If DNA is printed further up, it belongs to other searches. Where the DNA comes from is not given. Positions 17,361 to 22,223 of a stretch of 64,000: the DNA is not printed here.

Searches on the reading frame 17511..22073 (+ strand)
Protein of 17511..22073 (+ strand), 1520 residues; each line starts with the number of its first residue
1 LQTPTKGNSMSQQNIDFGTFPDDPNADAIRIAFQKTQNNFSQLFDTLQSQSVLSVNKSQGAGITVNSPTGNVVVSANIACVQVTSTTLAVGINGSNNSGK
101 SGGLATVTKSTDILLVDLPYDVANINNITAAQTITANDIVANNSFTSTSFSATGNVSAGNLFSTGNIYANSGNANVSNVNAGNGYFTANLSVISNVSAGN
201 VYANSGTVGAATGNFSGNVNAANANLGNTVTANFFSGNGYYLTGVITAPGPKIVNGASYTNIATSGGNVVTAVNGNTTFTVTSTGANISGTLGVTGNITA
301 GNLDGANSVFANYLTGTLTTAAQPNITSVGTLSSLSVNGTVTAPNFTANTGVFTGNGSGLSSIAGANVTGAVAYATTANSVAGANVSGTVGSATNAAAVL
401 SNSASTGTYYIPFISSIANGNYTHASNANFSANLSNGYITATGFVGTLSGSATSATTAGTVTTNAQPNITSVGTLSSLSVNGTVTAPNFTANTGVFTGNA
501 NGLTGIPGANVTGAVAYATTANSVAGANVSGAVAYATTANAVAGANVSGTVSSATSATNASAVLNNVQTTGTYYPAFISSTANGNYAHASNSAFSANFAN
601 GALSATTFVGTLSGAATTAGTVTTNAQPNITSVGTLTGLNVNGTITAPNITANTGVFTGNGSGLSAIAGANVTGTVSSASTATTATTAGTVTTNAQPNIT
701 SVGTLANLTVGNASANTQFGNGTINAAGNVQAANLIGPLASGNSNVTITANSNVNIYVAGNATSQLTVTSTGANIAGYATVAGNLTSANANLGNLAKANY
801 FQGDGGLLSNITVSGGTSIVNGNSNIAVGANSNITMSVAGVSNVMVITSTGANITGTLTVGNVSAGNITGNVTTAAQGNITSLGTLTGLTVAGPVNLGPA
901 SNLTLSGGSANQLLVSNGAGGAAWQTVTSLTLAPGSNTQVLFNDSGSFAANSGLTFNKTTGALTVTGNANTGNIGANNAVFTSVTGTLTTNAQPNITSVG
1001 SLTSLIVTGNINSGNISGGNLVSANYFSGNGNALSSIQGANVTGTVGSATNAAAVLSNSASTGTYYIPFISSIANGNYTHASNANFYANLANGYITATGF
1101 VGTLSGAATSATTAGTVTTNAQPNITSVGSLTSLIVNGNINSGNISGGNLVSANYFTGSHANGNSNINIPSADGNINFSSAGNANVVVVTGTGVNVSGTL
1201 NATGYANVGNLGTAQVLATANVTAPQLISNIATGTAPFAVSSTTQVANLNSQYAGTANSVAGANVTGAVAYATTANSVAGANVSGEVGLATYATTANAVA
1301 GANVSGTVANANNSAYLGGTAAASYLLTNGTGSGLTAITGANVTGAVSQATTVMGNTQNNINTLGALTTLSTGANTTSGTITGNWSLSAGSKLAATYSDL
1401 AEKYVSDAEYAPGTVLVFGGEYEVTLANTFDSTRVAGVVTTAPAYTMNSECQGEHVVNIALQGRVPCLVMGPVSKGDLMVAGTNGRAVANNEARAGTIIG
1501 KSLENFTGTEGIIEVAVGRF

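Call 15: search_protein_families(library=phrogs, proteins=[window:17511-22073:+], max_evalue=0.001)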
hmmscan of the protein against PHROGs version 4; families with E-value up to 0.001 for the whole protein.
window:17511-22073:+ (1520 aa): 2 families
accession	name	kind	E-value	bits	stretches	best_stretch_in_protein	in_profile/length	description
phrog_22593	-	unknown function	8.9e-13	49.1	1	1387-1503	271-385/400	-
phrog_19602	-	tail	1.1e-05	25.4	1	1389-1495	376-480/504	tail fiber protein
